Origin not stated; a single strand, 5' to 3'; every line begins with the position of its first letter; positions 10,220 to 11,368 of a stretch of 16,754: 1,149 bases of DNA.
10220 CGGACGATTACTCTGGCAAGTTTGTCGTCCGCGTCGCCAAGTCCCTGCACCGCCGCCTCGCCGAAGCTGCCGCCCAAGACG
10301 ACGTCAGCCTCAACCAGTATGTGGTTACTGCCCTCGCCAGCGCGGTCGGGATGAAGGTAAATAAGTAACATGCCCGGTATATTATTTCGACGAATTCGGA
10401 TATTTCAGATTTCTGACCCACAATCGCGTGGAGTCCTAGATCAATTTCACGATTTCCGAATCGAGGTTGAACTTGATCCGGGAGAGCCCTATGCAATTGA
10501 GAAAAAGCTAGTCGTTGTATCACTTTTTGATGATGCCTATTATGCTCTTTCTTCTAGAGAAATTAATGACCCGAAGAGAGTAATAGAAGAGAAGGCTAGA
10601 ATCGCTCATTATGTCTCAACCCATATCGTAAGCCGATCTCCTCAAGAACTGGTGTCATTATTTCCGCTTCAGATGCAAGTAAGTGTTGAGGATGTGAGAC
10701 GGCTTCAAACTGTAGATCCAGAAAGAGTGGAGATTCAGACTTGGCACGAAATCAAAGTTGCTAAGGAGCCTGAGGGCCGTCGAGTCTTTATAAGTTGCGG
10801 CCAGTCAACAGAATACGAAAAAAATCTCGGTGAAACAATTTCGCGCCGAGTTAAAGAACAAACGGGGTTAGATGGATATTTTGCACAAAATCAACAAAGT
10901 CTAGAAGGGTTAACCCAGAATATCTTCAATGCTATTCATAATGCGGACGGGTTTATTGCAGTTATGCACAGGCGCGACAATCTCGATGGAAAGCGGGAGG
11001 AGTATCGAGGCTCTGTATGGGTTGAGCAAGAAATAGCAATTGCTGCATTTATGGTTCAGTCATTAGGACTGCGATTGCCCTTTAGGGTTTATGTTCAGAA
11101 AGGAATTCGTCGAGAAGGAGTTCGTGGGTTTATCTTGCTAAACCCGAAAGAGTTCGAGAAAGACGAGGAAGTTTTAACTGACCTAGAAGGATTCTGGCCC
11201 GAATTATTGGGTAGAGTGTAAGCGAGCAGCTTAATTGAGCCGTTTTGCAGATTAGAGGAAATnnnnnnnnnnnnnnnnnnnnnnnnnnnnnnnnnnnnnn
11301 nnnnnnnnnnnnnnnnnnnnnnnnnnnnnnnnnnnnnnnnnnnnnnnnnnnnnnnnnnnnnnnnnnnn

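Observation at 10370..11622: Low-GC two-gene cassette: TIR/NDT-like enzyme domain protein + small hydrophobic-tailed protein, candidate undescribed defence/signalling module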

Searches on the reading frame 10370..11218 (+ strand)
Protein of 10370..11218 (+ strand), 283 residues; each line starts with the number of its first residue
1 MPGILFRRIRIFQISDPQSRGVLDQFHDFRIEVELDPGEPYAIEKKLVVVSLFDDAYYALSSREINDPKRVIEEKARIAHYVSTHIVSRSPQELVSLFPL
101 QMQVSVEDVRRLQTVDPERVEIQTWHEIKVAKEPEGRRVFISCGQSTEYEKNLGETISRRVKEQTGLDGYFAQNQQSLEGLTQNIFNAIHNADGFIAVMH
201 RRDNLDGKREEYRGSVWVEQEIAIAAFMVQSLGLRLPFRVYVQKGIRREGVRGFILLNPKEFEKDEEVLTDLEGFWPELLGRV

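Call 3: search_protein_families(library=pfam, proteins=[window:10370-11218:+], max_evalue=1)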
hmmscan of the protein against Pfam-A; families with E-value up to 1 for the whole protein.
window:10370-11218:+ (283 aa): 0 families

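Call 4: search_protein_families(library=padloc, proteins=[window:10370-11218:+], max_evalue=1)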
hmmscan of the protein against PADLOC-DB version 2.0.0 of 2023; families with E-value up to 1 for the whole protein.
window:10370-11218:+ (283 aa): 0 families

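Call 5: search_protein_families(library=ncbifam, proteins=[window:10370-11218:+], max_evalue=1)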
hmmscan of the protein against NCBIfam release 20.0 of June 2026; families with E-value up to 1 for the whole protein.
window:10370-11218:+ (283 aa): 0 families

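Call 6: find_homologous_proteins(query=window:10370-11218:+, max_evalue=0.001)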
Query window:10370-11218:+ (283 aa): 508 proteins with E <= 0.001 among 1152 candidates; the best 120 are listed.
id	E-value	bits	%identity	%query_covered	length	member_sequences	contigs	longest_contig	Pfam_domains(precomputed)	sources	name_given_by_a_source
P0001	8.5e-184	627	100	100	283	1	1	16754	-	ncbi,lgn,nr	ncbi:MAG: hypothetical protein EPO32_04310 [Anaerolineae bacterium]|nr:MAG: hypothetical protein EPO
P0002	9.1e-91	322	55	99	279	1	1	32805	-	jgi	jgi:hypothetical protein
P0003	1.1e-90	322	54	96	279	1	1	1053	-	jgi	jgi:hypothetical protein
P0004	2.7e-90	321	52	99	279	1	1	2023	-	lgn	-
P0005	1.4e-89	318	56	97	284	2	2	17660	-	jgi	jgi:hypothetical protein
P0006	1.1e-88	315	55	99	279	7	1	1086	-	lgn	-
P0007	8.9e-88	312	54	96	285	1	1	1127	-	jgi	jgi:hypothetical protein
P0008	2.3e-87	311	54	96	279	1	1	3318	-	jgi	jgi:hypothetical protein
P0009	1.6e-86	308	53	99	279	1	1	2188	-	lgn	-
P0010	8.0e-86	306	53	97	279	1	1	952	-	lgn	-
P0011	2.5e-85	304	53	96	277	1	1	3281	-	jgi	jgi:hypothetical protein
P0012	5.5e-85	303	52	99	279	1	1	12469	-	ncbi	-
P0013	1.2e-84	302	55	97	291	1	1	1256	-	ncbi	-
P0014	1.9e-84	301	55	91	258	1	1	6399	-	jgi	jgi:hypothetical protein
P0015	4.7e-84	300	54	97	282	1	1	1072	-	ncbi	-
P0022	3.5e-82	294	54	95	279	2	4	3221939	-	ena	-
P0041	3.7e-64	235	45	94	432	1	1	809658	-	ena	-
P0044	2.3e-62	229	45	97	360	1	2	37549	-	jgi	jgi:hypothetical protein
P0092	8.0e-35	139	57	47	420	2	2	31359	-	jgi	jgi:hypothetical protein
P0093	1.0e-34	138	47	56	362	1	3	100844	-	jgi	jgi:hypothetical protein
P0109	3.5e-34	137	50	47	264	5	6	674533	-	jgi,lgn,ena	jgi:hypothetical protein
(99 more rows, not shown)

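Call 7: search_solved_structures(query=window:10370-11218:+, max_evalue=10, show_alignments=2)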
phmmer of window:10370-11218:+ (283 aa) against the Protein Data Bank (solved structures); distinct sequences matched with E-value up to 10: 1.
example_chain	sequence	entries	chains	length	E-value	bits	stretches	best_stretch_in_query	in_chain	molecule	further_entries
4v8m_AM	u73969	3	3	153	0.64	12.7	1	219-275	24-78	40S RIBOSOMAL PROTEIN S18, PUTATIVE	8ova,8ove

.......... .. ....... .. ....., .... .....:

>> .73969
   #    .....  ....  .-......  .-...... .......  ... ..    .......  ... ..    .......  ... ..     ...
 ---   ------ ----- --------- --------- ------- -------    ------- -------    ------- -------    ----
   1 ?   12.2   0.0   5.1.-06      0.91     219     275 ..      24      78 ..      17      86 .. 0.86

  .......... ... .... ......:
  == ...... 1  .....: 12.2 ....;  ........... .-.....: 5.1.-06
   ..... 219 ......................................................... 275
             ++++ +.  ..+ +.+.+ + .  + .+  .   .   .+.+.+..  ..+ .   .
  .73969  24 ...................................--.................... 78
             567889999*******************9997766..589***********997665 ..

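Call 13: find_encoding_contigs(protein=P0002, flank=6000, max_places=2)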
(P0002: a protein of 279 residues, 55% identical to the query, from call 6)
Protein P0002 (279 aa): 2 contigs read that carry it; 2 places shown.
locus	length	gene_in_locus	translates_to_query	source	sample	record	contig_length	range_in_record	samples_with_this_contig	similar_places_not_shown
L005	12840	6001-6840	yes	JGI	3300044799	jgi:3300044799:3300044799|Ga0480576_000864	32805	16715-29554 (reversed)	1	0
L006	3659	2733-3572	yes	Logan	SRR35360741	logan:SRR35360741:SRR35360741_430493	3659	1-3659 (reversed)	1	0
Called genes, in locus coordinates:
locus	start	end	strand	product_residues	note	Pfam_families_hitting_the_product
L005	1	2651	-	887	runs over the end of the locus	PF00317:Ribonuc_red_lgN, PF02867:Ribonuc_red_lgC, PF12637:TSCPD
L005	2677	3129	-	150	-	PF22811:Zn_ribbon_NrdR, PF03477:ATP-cone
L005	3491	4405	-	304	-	PF00561:Abhydrolase_1, PF12146:Hydrolase_4, PF12697:Abhydrolase_6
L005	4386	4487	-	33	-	-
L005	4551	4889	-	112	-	-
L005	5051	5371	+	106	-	-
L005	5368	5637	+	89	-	PF02604:PhdYeFM_antitox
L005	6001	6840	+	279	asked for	-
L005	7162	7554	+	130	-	PF00903:Glyoxalase, PF13468:Glyoxalase_3 (weak), PF13669:Glyoxalase_4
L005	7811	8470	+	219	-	-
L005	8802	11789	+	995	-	PF01339:CheB_methylest, PF03705:CheR_N, PF01739:CheR, PF08448:PAS_4 (faint), PF13426:PAS_9 (faint), PF13596:PAS_10, PF00989:PAS (weak)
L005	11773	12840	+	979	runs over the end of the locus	PF00989:PAS, PF08448:PAS_4, PF13426:PAS_9, PF08447:PAS_3, PF00989:PAS, PF08447:PAS_3, PF08448:PAS_4, PF08448:PAS_4, +10 more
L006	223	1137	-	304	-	PF00561:Abhydrolase_1, PF12146:Hydrolase_4, PF12697:Abhydrolase_6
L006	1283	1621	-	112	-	-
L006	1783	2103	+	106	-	-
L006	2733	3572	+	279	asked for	-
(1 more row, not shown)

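Call 14: find_encoding_contigs(protein=P0005, flank=6000, max_places=2)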
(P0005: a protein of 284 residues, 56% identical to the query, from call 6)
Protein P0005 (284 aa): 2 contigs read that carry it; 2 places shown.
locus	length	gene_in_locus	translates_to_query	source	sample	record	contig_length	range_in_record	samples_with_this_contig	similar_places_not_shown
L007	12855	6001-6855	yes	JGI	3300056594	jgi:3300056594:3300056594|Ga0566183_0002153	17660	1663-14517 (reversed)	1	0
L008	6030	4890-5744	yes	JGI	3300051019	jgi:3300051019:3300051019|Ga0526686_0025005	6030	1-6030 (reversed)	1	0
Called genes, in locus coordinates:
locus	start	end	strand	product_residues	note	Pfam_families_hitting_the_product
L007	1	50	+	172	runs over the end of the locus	PF13302:Acetyltransf_3 (weak), PF00583:Acetyltransf_1 (weak), PF13523:Acetyltransf_8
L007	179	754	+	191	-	PF18734:HEPN_AbiU2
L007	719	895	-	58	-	-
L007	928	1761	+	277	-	-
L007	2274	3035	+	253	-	-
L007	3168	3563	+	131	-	-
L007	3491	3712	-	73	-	-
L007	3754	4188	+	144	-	-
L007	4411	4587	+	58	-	PF06863:DUF1254 (weak)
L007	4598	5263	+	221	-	PF06742:DUF1214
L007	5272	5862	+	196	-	PF06863:DUF1254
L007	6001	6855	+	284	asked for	-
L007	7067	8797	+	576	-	-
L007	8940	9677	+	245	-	-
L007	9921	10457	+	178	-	-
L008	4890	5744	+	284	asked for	-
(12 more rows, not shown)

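Call 15: find_encoding_contigs(protein=P0022, flank=6000, max_places=3)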
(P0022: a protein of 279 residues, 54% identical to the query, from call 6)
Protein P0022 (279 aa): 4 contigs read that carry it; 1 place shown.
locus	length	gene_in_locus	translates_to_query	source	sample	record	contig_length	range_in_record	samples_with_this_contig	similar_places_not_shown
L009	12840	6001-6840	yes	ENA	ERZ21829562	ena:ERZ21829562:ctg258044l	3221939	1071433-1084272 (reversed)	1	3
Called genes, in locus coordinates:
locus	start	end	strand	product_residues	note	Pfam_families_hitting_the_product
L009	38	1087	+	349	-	PF00005:ABC_tran, PF13304:AAA_21 (faint), PF08352:oligo_HPY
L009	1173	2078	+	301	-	PF00005:ABC_tran, PF08352:oligo_HPY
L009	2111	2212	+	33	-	-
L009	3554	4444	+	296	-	PF26305:CD_NTase_C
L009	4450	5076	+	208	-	PF18153:Cap15_CD_rec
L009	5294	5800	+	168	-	PF02566:OsmC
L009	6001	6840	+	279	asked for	-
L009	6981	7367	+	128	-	-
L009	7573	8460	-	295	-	PF00494:SQS_PSY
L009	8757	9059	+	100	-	-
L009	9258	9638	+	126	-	-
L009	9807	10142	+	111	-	PF04993:TfoX_N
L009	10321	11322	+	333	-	PF01073:3Beta_HSD, PF01370:Epimerase, PF02719:Polysacc_synt_2, PF04321:RmlD_sub_bind (weak), PF05368:NmrA, PF13460:NAD_binding_10, PF16363:GDP_Man_Dehyd, PF07993:NAD_binding_4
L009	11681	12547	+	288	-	PF00106:adh_short, PF01370:Epimerase (weak), PF08659:KR (weak), PF13561:adh_short_C2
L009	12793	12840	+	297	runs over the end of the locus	PF08240:ADH_N, PF00107:ADH_zinc_N, PF13602:ADH_zinc_N_2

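Call 16: find_encoding_contigs(protein=P0012, flank=6000, max_places=2)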
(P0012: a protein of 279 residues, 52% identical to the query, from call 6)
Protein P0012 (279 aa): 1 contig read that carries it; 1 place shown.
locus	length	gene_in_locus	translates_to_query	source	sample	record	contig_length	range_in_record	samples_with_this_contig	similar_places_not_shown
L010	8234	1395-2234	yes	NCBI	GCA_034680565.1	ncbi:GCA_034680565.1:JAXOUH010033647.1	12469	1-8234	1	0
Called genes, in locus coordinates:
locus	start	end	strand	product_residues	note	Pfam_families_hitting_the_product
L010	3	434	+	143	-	?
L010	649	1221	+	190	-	-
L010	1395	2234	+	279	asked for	-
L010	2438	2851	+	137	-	-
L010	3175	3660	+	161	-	-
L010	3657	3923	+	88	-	-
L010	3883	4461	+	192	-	PF10005:Zn_ribbon_DZR_6 (faint), PF12773:DZR (faint), PF13240:Zn_Ribbon_1 (faint), PF13248:Zn_ribbon_3 (faint)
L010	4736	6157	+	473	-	PF07676:PD40 (faint)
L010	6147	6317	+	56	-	-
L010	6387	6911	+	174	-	PF12867:DinB_2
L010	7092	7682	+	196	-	-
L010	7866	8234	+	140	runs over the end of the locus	-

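Call 23: find_related_loci(query=A1, collection=genome_contigs, flank=6000)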
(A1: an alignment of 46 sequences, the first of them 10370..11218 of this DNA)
Query A1 (283 aa) in genome_contigs; peptide patterns used: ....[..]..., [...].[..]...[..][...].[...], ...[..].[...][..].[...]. (x = any residue, [..] = any of these).
117 stretches matched a pattern; 40 encode a relative of the query (tblastn E <= 1e-3); 40 distinct loci.
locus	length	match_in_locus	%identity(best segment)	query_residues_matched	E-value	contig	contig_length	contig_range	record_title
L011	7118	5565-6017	51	139-282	6e-43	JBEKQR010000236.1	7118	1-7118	MAG: Candidatus Korobacteraceae bacterium isolate SPRUCE 492 SPRUCE_492_236, whole genome shotgun sequence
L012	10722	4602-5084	46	128-279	3e-41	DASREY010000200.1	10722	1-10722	MAG TPA_asm: Terriglobales bacterium isolate SMAG_U10018 k141_1765585, whole genome shotgun sequence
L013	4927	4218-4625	53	139-273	4e-41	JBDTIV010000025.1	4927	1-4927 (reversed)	MAG: Gemmatimonadaceae bacterium isolate cluster2_bin.37 k127_1391995, whole genome shotgun sequence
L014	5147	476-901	53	137-277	2e-40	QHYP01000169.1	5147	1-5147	MAG: Acidobacteria bacterium isolate gp2 AA85 14_1009_12_40cm_scaffold_21188_curated, whole genome shotgun sequence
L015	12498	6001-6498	46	118-277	6e-40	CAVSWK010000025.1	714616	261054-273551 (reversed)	MAG: uncultured Acidobacteriaceae bacterium isolate MFD09222.bin.1.179 genome assembly, contig: contig_50201, whole geno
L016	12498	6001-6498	47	100-272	5e-40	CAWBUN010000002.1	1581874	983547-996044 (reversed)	MAG: uncultured Solibacteraceae bacterium isolate MFD06714.bin.2.93 genome assembly, contig: contig_14272, whole genome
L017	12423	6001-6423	51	139-275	4e-39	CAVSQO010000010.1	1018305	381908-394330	MAG: uncultured Acidobacteriaceae bacterium isolate MFD05705.bin.1.32 genome assembly, contig: contig_4757, whole genome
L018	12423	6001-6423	49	133-272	3e-38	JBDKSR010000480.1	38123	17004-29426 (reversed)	MAG: Bryobacteraceae bacterium isolate 6_bin.226 c_000000945438, whole genome shotgun sequence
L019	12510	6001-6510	44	124-274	4e-38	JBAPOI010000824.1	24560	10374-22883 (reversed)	MAG: Candidatus Sulfotelmatobacter sp. isolate MFD00594_ilm_asm_bin29 k127_257404, whole genome shotgun sequence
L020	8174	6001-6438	49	139-280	2e-38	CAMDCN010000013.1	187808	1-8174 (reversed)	MAG: Candidatus Sulfopaludibacter sp. SbA3 isolate MiH-16apr19-209 genome assembly, contig: MiH-16apr19-C49, whole genom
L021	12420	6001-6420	50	135-272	1e-37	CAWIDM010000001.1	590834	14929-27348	MAG: Candidatus Eremiobacteraeota bacterium isolate MFD01248.bin.1.88 genome assembly, contig: contig_13081, whole genom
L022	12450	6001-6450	47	133-278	2e-37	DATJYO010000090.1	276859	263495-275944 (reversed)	MAG TPA_asm: Bryobacteraceae bacterium isolate SMAG_U15154 k141_2134070, whole genome shotgun sequence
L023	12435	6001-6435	42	139-281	6e-37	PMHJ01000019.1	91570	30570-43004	MAG: Vulcanimicrobiota bacterium isolate palsa_1517 73.20120600_P3M.20_contig_2337, whole genome shotgun sequence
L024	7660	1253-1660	51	138-272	5e-37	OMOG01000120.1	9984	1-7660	Solibacteraceae bacterium SbA4 strain Peat soil MAG SbA4 genome assembly, contig: SBA4_Contig_206, whole genome shotgun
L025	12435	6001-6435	47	131-273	3e-36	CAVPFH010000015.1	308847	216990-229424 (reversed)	MAG: uncultured Acidobacteriota bacterium isolate MFD10071.bin.2.26 genome assembly, contig: contig_36647, whole genome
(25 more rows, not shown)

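Call 24: predict_structure(alignment_id=A1)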
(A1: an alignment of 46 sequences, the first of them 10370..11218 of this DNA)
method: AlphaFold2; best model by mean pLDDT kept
length: 283 residues; sequences in the alignment: 46
mean_pLDDT: 90.0   pTM: 0.63
mean pLDDT of the five models: 90.0, 89.9, 88.7, 88.4, 88.3
residues with pLDDT >= 90: 209; 70-90: 46; 50-70: 27; < 50: 1
segments of 3 or more residues with pLDDT < 50: none
pLDDT, mean of each block of 10 residues (from residue 1): 82 97 96 95 97 97 94 97 91 87 94 97 90 70 95 97 95 67 80 95 88 91 91 91 88 69 97 95 76
secondary structure, 60 per line:
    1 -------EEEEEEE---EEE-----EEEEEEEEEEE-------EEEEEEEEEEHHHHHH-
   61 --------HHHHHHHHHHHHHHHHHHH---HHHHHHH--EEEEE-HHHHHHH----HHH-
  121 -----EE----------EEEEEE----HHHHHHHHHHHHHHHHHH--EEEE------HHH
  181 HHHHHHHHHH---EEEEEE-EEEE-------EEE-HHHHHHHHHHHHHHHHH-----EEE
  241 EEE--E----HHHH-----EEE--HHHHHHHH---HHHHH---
elements in order: E8-14 E18-20 E26-36 E44-53 H54-59 H69-87 H91-97 E100-104 H106-112 E138-143 H148-165 E168-171 H178-190 E194-199 E201-204 E212-214 H216-232 E238-243 H251-254 E260-262 H265-272 H276-280

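Call 30: find_related_loci(query=A1, collection=viral_contigs, flank=5000)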
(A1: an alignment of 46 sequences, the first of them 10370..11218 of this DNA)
Query A1 (283 aa) in viral_contigs; peptide patterns used: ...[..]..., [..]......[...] (x = any residue, [..] = any of these).
61 stretches matched a pattern, but none encodes a relative of the query by tblastn (E <= 1e-3).

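Call 51: fold_search(model_id=the predicted structure, library=pdb)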
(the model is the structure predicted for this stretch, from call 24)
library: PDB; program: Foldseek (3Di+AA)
matches with E <= 10: 957; with E <= 0.001: 19
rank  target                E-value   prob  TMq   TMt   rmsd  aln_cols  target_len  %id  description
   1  8i87_G                1.2e-04  1.00  0.31  0.23   6.3       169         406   13  Cryo-EM structure of TIR-APAZ/Ago-gRNA-DNA complex (released 2023-07-19)
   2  8spo_E                2.1e-04  1.00  0.28  0.22   7.7       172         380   14  Tetramerized activation of MapSPARTA bound with NAD+ (released 2023-08-23)
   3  8spo_I                2.6e-04  1.00  0.30  0.24   5.6       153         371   15  Tetramerized activation of MapSPARTA bound with NAD+ (released 2023-08-23)
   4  8i87_A                3.2e-04  1.00  0.33  0.24   5.2       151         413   14  Cryo-EM structure of TIR-APAZ/Ago-gRNA-DNA complex (released 2023-07-19)
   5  8ffi_A                3.8e-04  1.00  0.33  0.24   4.8       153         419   13  Structure of tetramerized MapSPARTA upon guide RNA-mediated target DNA binding (released 2023-08-23)
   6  8i88_C                3.8e-04  1.00  0.30  0.21   5.7       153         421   14  Cryo-EM structure of TIR-APAZ/Ago-gRNA complex (released 2023-07-05)
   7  6zfx_A                4.0e-04  0.99  0.28  0.14  17.8       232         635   13  hSARM1 GraFix-ed (released 2020-11-18)
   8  8oz6_A                4.5e-04  1.00  0.31  0.22   5.7       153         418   15  cryoEM structure of SPARTA complex ligand-free (released 2023-08-16)
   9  8qlp_A                5.1e-04  1.00  0.29  0.21   6.4       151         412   16  CryoEM structure of the RNA/DNA bound SPARTA (BabAgo/TIR-APAZ) tetrameric complex (released 2024-01-31)
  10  8u72_H                5.4e-04  1.00  0.30  0.22   5.5       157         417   16  Cryo-EM structure of the SPARTA oligomer with guide RNA and target DNA (released 2024-06-12)
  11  8isy_B                5.4e-04  1.00  0.30  0.20   6.0       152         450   14  Cryo-EM structure of free-state Crt-SPARTA (released 2023-10-18)
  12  8spo_A                6.5e-04  1.00  0.33  0.24   5.0       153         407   13  Tetramerized activation of MapSPARTA bound with NAD+ (released 2023-08-23)
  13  4jen_B                7.3e-04  1.00  0.34  0.72   3.8       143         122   20  Structure of Clostridium botulinum CMP N-glycosidase, BcmB (released 2013-09-11)
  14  6o0q_A                7.3e-04  1.00  0.26  0.45   7.1       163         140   15  Crystal structure of the TIR domain from human SARM1 in complex with ribose (released 2019-09-04)
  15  8qlp_E                7.8e-04  1.00  0.32  0.23   6.4       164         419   15  CryoEM structure of the RNA/DNA bound SPARTA (BabAgo/TIR-APAZ) tetrameric complex (released 2024-01-31)
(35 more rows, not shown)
